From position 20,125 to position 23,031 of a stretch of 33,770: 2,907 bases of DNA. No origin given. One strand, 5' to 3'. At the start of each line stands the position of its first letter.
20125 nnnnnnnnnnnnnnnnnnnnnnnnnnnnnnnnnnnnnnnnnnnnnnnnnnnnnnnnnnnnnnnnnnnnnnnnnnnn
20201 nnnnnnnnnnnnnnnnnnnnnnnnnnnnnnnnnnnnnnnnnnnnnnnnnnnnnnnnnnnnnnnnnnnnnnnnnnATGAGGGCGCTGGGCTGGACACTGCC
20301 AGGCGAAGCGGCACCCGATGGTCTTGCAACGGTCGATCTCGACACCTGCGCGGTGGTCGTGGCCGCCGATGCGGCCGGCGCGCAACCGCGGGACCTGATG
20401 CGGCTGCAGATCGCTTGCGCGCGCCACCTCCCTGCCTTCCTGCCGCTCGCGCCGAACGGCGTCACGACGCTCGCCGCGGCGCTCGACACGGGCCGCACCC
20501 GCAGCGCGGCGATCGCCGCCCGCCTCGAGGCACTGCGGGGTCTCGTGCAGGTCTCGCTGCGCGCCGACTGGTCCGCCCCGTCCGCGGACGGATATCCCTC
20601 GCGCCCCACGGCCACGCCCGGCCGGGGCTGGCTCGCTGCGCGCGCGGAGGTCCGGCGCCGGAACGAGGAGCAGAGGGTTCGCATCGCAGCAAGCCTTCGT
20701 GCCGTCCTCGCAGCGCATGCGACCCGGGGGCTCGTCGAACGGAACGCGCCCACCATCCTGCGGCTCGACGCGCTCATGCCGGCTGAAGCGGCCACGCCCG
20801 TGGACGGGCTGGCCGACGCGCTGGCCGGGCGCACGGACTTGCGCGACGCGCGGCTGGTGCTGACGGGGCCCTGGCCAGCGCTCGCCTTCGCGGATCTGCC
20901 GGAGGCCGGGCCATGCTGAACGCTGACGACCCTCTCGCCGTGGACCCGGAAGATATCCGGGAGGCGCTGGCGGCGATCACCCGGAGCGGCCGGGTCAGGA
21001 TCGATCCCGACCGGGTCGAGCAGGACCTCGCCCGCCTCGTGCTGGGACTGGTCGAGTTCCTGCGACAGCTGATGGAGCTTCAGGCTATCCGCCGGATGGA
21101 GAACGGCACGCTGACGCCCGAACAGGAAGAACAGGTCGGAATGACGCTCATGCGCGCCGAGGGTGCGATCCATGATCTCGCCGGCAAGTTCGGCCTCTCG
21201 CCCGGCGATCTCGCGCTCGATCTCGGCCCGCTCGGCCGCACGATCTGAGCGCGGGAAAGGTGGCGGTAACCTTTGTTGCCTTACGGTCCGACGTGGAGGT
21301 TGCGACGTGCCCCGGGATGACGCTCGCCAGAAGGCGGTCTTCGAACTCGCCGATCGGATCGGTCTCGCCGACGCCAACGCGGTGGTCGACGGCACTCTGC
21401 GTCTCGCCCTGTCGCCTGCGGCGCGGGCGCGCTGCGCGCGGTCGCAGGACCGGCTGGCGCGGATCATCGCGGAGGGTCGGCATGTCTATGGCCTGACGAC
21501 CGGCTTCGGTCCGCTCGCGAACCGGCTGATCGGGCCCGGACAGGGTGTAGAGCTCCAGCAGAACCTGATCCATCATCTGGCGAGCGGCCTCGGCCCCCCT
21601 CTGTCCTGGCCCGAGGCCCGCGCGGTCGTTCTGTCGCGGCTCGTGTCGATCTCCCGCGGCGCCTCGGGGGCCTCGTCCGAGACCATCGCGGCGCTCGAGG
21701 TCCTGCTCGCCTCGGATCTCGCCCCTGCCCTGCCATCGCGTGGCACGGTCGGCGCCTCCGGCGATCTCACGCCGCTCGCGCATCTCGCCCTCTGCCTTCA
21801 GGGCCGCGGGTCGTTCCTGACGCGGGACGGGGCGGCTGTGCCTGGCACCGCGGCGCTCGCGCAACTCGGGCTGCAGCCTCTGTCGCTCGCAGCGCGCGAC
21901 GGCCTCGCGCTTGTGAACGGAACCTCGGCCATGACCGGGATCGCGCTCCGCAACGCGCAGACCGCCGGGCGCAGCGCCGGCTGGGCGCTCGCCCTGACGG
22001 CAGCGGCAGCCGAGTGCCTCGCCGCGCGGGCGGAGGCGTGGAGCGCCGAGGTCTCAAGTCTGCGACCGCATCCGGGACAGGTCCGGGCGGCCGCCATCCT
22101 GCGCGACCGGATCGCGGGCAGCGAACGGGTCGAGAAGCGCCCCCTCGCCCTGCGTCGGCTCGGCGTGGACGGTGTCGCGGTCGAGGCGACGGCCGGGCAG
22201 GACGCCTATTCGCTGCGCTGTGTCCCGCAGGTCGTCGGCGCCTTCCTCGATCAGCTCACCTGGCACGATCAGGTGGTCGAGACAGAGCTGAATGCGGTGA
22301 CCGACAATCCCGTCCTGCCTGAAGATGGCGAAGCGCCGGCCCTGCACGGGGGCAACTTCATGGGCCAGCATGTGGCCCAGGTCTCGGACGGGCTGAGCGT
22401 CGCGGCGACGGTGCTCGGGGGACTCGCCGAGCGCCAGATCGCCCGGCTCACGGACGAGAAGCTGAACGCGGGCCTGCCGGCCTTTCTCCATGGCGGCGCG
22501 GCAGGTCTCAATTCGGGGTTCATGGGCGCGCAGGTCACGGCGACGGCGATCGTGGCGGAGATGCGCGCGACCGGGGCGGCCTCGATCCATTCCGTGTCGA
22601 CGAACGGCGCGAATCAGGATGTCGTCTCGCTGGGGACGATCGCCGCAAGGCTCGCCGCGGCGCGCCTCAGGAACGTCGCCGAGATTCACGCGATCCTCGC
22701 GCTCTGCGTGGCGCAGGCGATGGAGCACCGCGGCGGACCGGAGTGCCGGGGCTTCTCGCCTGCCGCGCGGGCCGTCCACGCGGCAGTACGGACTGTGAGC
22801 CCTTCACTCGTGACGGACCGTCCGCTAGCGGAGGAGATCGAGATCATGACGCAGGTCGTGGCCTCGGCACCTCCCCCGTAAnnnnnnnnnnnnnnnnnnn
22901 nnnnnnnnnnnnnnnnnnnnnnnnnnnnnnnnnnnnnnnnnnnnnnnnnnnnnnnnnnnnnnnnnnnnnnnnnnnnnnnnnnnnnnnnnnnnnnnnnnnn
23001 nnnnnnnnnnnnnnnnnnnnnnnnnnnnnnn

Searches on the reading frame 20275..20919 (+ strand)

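Call 12: search_protein_families(library=pfam, proteins=[window:20275-20919:+], max_evalue=0.01)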
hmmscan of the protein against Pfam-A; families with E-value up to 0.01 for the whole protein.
window:20275-20919:+ (214 aa): 1 family
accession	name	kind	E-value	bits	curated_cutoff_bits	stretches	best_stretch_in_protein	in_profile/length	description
PF06386.16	GvpL_GvpF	-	2.1e-07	31.6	23.6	1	74-206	95-244/245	Gas vesicle synthesis protein GvpL/GvpF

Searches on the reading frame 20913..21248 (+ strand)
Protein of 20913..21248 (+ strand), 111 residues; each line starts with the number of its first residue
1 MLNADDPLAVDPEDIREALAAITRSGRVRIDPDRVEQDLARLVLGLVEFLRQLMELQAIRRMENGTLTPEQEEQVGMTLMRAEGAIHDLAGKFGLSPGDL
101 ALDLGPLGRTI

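Call 13: search_protein_families(library=pfam, proteins=[window:20913-21248:+], max_evalue=0.01)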
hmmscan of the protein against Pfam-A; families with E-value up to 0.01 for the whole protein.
window:20913-21248:+ (111 aa): 1 family
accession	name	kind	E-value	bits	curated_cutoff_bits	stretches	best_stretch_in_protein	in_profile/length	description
PF05121.17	GvpK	-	2.1e-31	108.3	25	1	27-109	1-83/85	Gas vesicle protein K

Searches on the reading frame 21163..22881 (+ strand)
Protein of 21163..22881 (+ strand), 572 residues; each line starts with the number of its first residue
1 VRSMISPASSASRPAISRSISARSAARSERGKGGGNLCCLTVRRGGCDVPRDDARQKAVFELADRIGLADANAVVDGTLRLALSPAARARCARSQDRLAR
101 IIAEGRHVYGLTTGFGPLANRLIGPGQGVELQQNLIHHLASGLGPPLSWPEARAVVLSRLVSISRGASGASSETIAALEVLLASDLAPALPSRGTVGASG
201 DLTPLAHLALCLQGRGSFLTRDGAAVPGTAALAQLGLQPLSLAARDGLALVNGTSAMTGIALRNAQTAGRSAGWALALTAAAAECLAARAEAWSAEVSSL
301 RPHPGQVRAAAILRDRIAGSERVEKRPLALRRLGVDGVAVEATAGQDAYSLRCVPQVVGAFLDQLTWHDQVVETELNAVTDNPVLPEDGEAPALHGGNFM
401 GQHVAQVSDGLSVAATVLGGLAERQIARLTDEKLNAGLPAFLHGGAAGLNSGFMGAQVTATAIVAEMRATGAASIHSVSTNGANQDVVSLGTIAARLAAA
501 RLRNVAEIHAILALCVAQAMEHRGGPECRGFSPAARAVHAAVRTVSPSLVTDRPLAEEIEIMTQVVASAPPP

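Call 13: search_protein_families(library=pfam, proteins=[window:21163-22881:+], max_evalue=0.01)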
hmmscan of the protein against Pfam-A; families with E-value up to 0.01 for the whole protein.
window:21163-22881:+ (572 aa): 1 family
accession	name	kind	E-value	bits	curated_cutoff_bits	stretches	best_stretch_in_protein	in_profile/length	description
PF00221.24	Lyase_aromatic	-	2.3e-141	472.1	27.3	1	68-543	3-465/466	Aromatic amino acid lyase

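Call 75: search_protein_families(library=ncbifam, proteins=[window:21163-22881:+], max_evalue=0.01)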
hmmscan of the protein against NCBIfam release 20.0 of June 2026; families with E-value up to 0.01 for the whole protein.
window:21163-22881:+ (572 aa): 8 families
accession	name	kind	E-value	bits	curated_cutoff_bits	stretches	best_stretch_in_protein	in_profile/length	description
NF006871.0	PRK09367.1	subfamily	2.9e-127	425.4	524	1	64-568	9-494/505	histidine ammonia-lyase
TIGR01225.1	hutH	equivalog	2.3e-119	399.2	539.15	1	65-567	7-490/506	histidine ammonia-lyase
TIGR03832.1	Tyr_2_3_mutase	equivalog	3.2e-116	388.8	501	1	74-565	14-506/507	tyrosine 2,3-aminomutase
NF053541.1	FlxA_rubin_TAL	equivalog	7.1e-107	357.9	700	1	69-566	4-496/498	flexirubin biosynthesis tyrosine ammonia-lyase FlxA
TIGR04475.1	Phe_D_beta_mut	equivalog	3.9e-105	352.4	800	1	61-566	5-509/510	phenylalanine aminomutase (D-beta-phenylalanine forming)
NF041222.1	BagA_FevW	exception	2.3e-79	267.4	1000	1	67-568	11-516/529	bagremycin/ferroverdin biosynthesis tyrosine ammonia-lyase BagA/FevW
TIGR01226.1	phe_am_lyase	equivalog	2.4e-71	241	519.15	1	69-523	43-501/680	phenylalanine ammonia-lyase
TIGR04473.1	taxol_Phe_23mut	exception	9.6e-52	176.1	1250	1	86-516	57-490/687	phenylalanine aminomutase (L-beta-phenylalanine forming)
